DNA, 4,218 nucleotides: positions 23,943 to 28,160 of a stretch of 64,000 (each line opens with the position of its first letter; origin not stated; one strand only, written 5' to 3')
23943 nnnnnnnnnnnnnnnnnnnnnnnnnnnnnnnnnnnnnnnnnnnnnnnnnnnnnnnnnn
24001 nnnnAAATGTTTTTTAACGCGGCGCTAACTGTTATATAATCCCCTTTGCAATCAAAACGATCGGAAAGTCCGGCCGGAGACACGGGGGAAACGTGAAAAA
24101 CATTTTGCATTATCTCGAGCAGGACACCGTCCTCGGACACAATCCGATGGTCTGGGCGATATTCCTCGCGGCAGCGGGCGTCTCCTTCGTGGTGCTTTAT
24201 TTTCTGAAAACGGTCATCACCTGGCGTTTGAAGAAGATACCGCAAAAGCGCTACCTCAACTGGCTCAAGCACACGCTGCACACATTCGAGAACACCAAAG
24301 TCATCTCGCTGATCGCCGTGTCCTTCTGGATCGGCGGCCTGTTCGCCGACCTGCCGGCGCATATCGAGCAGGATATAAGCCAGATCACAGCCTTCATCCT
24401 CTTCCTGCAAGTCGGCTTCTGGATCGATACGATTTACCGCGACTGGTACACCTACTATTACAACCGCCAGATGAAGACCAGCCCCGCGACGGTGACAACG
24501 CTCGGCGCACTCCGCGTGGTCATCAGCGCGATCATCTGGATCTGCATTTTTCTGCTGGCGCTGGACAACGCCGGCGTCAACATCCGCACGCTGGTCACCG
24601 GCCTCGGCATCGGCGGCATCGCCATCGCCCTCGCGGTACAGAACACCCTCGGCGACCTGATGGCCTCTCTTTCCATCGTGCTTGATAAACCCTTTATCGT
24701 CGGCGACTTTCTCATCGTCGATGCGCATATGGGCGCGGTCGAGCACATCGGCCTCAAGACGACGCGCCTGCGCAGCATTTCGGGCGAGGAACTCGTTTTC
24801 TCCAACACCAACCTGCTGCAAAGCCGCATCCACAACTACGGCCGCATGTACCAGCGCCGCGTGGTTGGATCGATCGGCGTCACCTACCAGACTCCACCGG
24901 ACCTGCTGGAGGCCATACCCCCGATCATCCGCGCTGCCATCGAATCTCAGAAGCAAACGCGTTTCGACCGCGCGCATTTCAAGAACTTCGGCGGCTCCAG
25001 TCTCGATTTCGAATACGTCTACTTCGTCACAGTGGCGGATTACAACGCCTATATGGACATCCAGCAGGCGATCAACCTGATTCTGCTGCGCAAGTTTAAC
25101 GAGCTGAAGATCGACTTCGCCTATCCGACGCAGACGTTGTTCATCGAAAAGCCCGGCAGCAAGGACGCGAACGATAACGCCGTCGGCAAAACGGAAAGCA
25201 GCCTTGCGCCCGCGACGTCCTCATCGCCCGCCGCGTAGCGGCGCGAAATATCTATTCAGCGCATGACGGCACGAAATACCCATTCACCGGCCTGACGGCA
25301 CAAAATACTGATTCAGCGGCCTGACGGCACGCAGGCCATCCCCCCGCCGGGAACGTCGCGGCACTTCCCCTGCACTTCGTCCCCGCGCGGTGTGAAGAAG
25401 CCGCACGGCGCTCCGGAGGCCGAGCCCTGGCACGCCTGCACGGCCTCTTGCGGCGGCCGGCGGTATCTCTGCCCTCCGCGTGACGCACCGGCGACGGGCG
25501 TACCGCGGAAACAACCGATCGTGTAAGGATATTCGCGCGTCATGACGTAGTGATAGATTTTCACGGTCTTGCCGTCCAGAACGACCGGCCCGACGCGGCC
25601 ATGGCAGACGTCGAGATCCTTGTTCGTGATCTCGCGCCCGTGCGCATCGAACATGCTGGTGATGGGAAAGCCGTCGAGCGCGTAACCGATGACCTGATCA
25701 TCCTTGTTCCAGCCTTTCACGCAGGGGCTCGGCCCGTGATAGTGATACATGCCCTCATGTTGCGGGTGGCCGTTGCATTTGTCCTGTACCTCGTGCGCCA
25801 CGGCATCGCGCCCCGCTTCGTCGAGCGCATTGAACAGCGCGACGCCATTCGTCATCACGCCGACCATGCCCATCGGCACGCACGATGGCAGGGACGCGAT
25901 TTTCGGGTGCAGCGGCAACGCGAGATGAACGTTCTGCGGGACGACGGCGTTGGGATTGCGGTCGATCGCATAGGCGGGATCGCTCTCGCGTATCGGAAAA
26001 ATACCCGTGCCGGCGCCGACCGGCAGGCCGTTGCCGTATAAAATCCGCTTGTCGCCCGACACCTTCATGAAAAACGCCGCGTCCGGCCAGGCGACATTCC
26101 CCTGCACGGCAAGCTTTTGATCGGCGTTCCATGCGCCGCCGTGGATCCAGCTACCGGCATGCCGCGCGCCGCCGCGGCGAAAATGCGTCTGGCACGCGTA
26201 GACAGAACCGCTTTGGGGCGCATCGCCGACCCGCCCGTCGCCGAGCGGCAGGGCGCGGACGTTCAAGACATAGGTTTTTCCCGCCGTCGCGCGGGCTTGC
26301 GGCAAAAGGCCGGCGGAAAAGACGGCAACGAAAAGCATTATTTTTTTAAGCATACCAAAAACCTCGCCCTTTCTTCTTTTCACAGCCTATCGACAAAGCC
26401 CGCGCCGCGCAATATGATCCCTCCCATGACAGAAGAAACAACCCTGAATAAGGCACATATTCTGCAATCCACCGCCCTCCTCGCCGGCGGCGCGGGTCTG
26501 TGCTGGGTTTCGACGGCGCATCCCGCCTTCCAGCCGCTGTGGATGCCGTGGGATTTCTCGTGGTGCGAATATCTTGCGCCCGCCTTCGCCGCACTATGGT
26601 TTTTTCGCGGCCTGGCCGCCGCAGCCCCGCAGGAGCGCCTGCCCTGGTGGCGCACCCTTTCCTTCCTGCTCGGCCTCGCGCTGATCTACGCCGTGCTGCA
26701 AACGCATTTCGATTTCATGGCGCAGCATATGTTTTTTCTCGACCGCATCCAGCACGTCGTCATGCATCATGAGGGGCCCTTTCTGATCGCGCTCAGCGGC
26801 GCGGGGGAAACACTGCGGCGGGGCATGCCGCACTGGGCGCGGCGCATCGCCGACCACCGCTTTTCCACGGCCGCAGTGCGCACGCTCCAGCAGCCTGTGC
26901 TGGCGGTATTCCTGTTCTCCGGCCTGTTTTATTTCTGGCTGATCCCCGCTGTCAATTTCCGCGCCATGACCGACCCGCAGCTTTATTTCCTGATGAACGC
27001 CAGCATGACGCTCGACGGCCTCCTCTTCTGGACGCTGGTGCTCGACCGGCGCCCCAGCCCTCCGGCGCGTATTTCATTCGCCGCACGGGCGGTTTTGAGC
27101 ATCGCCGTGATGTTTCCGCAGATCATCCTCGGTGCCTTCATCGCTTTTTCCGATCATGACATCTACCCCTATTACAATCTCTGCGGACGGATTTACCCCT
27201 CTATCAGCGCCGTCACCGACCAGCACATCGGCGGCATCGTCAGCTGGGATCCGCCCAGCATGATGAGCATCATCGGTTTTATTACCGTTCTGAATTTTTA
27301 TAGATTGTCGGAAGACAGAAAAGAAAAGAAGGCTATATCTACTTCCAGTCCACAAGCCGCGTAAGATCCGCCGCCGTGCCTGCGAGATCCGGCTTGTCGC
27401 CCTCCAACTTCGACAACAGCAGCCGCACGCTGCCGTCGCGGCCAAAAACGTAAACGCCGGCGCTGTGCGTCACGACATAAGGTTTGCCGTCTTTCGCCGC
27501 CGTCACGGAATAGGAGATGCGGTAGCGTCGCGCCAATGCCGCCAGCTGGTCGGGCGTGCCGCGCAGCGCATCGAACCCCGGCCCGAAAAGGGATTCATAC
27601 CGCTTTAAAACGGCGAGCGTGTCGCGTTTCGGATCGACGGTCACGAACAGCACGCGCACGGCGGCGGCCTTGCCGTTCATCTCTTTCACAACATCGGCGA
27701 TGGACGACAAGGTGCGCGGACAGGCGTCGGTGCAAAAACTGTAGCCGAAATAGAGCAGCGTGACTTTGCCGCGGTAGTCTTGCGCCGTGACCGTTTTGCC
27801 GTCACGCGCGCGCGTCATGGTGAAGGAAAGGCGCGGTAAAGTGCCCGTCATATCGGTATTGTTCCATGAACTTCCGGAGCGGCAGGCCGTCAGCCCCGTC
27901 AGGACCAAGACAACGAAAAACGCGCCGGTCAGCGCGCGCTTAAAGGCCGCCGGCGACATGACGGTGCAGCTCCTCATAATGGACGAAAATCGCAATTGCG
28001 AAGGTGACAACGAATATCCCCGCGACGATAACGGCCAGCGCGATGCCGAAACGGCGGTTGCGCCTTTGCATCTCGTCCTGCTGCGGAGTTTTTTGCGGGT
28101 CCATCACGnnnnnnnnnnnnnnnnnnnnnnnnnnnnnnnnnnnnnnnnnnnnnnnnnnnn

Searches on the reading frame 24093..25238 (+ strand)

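Call 15: search_protein_families(library=pfam, proteins=[window:24093-25238:+], max_evalue=0.01)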
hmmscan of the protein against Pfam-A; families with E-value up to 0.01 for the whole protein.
window:24093-25238:+ (381 aa): 3 families
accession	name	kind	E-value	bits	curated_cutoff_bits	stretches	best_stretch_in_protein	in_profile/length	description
PF00924.24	MS_channel_2nd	-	4.9e-15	55.8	20.2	1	184-250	1-67/68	Mechanosensitive ion channel, beta-domain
PF21082.3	MS_channel_3rd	-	1e-08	35.9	21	1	260-342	4-88/88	Mechanosensitive ion channel MscS, C-terminal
PF21088.3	MS_channel_1st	-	2.8e-07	30.8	23.1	1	144-183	3-42/42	Mechanosensitive ion channel, transmembrane helices 2/3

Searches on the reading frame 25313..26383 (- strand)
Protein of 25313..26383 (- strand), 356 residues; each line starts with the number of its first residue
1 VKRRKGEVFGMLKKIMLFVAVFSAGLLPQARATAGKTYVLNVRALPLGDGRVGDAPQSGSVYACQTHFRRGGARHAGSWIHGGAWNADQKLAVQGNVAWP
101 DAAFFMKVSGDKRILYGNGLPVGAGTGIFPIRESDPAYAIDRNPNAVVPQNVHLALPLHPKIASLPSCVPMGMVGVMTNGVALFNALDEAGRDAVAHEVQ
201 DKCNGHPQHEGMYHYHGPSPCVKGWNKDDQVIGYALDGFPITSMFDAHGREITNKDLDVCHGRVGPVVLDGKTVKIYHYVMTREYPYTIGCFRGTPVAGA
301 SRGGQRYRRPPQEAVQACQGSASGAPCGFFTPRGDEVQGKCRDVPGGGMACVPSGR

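Call 15: search_protein_families(library=pfam, proteins=[window:25313-26383:-], max_evalue=0.01)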
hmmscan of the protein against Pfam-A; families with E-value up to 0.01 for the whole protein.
window:25313-26383:- (356 aa): 1 family
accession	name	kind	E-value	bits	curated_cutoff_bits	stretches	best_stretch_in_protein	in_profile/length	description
PF14240.11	YHYH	-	2e-20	74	25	2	155-245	3-110/193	YHYH protein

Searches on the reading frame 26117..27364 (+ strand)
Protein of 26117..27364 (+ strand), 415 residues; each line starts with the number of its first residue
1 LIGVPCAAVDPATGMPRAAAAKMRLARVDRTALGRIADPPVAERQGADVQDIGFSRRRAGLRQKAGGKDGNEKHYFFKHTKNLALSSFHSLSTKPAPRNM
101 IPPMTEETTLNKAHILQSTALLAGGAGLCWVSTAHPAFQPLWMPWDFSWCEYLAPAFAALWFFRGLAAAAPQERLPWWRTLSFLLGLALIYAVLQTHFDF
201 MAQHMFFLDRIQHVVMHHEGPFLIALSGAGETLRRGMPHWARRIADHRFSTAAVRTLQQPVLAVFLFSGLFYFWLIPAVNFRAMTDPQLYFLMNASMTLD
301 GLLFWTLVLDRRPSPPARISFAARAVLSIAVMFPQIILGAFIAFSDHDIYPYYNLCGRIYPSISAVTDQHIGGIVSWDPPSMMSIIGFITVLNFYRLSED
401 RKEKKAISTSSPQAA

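Call 15: search_protein_families(library=pfam, proteins=[window:26117-27364:+], max_evalue=0.01)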
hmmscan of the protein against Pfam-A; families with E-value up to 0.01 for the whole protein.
window:26117-27364:+ (415 aa): 1 family
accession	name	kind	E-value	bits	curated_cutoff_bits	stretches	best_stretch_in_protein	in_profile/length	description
PF09678.15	Caa3_CtaG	-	1.1e-44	153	27.7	1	162-392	3-231/237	Cytochrome c oxidase caa3 assembly factor (Caa3_CtaG)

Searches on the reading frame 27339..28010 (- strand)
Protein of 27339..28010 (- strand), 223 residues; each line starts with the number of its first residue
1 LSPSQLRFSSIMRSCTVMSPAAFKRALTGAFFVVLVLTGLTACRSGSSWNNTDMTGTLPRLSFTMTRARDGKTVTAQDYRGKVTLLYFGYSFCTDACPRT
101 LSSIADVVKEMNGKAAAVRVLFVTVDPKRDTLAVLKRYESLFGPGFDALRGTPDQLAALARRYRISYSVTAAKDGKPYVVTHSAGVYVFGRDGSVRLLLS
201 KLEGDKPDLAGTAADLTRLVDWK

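Call 4: search_protein_families(library=pfam, proteins=[window:27339-28010:-])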
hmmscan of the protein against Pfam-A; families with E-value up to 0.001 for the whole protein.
window:27339-28010:- (223 aa): 4 families
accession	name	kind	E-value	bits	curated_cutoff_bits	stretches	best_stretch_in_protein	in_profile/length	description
PF02630.20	SCO1-SenC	-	1.6e-36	125.7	22.8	1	63-194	4-133/134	SCO1/SenC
PF00578.27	AhpC-TSA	-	1.4e-08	35.2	26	1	62-193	7-119/124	AhpC/TSA family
PF13905.12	Thioredoxin_8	-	0.00042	21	27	1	81-136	1-55/94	Thioredoxin-like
PF08534.16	Redoxin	-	0.00092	19.5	26.6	0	62-181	8-114/148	Redoxin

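Call 5: search_protein_families(library=ncbifam, proteins=[window:27339-28010:-])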
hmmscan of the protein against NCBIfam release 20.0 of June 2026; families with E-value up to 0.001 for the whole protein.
window:27339-28010:- (223 aa): 1 family
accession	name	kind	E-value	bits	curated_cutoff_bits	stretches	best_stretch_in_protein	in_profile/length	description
NF053656.1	redoxin_TUGYCR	domain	0.00022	21.1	100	1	68-126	14-71/146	TUGYCR motif thioredoxin fold (seleno)protein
